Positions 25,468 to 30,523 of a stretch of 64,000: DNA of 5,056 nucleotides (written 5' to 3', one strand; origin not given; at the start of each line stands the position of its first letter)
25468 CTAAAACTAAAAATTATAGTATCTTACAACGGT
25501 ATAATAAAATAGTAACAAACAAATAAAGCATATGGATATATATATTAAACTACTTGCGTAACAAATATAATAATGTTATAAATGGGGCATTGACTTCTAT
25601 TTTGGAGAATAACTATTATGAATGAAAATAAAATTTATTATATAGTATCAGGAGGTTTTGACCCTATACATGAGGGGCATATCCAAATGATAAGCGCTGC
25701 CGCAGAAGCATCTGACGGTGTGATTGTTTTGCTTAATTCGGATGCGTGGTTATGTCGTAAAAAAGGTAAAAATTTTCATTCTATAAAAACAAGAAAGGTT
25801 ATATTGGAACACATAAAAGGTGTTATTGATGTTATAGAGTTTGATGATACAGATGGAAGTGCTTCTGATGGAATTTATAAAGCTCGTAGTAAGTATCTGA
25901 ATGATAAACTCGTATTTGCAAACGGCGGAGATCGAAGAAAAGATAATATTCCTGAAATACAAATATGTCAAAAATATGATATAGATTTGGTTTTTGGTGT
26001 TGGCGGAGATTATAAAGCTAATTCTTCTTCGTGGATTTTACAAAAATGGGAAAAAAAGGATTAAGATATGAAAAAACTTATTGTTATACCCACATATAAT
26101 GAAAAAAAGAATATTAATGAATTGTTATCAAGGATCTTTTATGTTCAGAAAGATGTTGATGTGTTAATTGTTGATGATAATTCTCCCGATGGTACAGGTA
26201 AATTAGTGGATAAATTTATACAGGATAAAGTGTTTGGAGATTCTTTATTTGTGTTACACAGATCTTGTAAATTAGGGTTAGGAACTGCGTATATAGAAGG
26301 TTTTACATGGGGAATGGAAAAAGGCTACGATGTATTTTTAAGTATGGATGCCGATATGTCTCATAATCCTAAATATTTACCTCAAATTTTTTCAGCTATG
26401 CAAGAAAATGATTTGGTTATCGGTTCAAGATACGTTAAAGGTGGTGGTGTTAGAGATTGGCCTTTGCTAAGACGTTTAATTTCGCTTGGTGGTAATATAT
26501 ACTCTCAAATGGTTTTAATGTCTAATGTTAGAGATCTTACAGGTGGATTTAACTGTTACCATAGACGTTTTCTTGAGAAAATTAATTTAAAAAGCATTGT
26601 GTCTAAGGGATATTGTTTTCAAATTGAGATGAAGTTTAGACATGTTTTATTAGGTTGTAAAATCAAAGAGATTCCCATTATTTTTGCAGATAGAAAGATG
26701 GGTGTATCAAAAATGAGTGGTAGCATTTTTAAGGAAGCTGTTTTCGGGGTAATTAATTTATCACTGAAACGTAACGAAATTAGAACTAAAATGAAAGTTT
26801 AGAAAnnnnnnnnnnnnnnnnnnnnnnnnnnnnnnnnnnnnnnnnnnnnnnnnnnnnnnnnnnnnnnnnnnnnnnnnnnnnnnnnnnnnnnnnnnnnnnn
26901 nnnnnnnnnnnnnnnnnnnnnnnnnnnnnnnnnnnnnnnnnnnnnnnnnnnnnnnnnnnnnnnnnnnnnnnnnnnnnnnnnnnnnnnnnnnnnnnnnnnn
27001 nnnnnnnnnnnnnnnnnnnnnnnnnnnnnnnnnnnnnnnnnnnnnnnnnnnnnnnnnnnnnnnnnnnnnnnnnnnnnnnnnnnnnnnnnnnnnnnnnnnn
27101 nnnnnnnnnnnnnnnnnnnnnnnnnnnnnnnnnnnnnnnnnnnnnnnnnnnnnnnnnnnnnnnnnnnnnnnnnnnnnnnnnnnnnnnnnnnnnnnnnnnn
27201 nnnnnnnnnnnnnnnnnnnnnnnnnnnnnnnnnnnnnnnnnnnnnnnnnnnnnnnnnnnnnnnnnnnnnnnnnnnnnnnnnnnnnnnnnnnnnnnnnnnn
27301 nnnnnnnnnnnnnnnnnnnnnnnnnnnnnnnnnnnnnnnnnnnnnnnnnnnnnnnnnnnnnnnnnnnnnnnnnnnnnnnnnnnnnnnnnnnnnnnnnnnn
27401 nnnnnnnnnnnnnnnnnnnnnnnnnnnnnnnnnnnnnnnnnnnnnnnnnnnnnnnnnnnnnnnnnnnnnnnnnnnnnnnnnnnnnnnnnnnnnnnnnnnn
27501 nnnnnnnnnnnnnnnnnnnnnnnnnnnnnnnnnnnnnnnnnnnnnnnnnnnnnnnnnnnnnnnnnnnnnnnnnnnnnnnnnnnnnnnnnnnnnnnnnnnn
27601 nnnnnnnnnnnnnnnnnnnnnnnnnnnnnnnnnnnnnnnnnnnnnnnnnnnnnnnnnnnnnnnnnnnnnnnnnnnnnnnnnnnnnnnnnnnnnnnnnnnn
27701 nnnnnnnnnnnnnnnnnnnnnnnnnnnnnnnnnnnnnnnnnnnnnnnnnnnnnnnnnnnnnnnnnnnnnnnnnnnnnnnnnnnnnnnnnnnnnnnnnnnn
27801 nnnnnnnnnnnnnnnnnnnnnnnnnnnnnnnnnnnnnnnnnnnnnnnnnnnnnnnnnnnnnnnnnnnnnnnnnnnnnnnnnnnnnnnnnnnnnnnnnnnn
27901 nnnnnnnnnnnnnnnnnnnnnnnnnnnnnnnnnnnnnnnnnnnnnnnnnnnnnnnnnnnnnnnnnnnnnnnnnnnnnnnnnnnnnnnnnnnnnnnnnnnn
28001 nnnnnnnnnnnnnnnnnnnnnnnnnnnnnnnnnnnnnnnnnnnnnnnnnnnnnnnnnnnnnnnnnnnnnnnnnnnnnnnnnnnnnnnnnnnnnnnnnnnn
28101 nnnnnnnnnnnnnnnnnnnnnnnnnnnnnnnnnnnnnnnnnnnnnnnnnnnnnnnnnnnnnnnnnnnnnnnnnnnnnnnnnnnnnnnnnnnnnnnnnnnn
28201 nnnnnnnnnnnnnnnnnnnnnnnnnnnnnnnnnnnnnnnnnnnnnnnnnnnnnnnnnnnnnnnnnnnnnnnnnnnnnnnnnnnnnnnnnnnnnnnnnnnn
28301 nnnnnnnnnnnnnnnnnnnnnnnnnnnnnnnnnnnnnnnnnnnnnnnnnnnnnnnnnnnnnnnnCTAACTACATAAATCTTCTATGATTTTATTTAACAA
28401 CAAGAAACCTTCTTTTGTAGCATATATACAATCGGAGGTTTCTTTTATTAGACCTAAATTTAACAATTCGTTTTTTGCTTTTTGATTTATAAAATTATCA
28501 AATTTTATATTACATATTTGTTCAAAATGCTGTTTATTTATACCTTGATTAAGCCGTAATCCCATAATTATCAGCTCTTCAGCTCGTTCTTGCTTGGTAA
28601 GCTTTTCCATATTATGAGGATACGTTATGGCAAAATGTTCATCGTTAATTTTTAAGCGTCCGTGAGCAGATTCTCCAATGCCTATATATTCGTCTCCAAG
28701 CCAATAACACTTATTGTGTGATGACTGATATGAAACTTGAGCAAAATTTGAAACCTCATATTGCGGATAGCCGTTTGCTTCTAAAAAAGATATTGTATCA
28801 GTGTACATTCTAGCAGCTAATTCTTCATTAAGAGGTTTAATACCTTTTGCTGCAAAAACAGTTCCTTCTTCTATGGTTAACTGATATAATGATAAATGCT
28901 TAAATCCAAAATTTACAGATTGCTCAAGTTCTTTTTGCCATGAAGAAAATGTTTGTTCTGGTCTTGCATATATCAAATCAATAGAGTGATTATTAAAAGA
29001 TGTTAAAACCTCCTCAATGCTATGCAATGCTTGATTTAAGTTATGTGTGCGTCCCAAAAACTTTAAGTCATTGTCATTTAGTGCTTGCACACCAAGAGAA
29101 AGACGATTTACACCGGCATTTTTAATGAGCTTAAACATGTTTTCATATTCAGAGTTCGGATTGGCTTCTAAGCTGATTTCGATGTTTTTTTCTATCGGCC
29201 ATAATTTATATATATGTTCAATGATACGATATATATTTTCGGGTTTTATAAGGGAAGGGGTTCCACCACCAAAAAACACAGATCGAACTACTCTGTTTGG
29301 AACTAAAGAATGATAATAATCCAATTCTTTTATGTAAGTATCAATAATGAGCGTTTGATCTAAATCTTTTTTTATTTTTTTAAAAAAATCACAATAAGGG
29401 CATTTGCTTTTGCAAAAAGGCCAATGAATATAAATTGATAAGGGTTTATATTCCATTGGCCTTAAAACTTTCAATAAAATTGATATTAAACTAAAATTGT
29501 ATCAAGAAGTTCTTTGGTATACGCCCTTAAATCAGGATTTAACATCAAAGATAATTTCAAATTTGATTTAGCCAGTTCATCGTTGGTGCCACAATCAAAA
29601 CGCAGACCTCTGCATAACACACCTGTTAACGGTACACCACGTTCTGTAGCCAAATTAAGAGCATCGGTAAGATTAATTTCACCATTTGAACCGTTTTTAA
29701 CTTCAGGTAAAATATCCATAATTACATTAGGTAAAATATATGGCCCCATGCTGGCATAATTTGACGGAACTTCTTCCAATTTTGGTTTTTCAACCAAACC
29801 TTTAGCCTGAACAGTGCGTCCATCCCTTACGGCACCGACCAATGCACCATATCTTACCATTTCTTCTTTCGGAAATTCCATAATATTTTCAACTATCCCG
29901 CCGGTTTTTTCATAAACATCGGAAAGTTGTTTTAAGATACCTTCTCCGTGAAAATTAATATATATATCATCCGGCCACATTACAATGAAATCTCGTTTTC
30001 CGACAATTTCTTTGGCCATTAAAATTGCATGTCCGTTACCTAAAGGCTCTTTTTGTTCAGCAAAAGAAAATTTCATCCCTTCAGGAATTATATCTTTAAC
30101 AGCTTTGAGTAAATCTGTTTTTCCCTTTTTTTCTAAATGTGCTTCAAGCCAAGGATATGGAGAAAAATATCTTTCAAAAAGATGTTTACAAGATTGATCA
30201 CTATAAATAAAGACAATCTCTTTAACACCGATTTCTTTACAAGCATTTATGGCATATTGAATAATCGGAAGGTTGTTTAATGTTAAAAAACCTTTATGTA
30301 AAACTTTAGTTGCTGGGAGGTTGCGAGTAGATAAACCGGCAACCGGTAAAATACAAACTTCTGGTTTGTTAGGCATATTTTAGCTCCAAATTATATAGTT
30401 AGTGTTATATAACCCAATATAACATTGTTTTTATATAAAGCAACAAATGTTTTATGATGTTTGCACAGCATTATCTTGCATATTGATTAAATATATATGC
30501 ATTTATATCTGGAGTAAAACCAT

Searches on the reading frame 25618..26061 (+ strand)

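Call 61: search_protein_families(library=pfam, proteins=[window:25618-26061:+], max_evalue=0.00001)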
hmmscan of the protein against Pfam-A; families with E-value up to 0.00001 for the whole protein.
window:25618-26061:+ (148 aa): 1 family
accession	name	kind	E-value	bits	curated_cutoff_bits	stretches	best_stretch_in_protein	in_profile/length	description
PF01467.32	CTP_transf_like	-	2.2e-11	44.6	21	1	10-132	2-90/133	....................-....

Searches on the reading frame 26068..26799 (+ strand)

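Call 62: search_protein_families(library=pfam, proteins=[window:26068-26799:+], max_evalue=0.00001)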
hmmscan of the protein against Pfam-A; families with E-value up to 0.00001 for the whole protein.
window:26068-26799:+ (244 aa): 1 family
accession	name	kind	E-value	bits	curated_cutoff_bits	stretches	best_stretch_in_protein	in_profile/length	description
PF00535.33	Glycos_transf_2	-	1.4e-27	97.1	23.3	1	5-172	2-167/168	Glycosyl transferase family 2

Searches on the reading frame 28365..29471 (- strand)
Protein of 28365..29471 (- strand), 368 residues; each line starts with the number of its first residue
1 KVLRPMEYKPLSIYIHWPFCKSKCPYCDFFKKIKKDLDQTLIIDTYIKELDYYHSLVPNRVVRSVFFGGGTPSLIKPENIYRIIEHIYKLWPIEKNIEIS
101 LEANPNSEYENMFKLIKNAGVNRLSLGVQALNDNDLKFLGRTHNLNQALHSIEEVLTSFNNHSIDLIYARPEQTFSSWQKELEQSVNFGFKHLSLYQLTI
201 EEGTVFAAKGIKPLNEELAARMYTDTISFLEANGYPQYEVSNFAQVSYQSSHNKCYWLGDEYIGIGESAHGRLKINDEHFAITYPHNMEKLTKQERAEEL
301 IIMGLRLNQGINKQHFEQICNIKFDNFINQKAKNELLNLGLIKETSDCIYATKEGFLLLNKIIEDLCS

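Call 62: search_protein_families(library=pfam, proteins=[window:28365-29471:-], max_evalue=0.00001)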
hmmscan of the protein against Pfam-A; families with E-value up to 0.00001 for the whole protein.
window:28365-29471:- (368 aa): 2 families
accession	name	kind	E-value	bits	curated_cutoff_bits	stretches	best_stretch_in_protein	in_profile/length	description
PF04055.27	Radical_SAM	-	2.2e-21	77.2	29.5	1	14-180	1-161/166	Radical SAM superfamily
PF06969.22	HemN_C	-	1.6e-13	50.9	24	1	291-358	1-67/67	HemN C-terminal domain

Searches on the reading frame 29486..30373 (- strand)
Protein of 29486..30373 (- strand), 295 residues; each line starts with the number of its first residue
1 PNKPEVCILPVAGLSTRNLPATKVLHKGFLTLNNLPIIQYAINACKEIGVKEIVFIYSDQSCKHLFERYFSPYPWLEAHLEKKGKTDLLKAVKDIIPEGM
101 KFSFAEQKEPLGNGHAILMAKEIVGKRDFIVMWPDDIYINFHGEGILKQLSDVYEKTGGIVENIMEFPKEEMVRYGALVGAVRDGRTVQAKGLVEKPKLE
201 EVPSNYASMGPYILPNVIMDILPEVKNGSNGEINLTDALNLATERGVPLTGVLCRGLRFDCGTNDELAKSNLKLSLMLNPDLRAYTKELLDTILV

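Call 62: search_protein_families(library=pfam, proteins=[window:29486-30373:-], max_evalue=0.00001)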
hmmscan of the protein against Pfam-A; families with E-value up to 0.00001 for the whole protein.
window:29486-30373:- (295 aa): 1 family
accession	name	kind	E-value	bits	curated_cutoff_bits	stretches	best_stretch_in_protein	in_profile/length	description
PF00483.29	NTP_transferase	-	1e-20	74.8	21.2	1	12-273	7-241/245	Nucleotidyl transferase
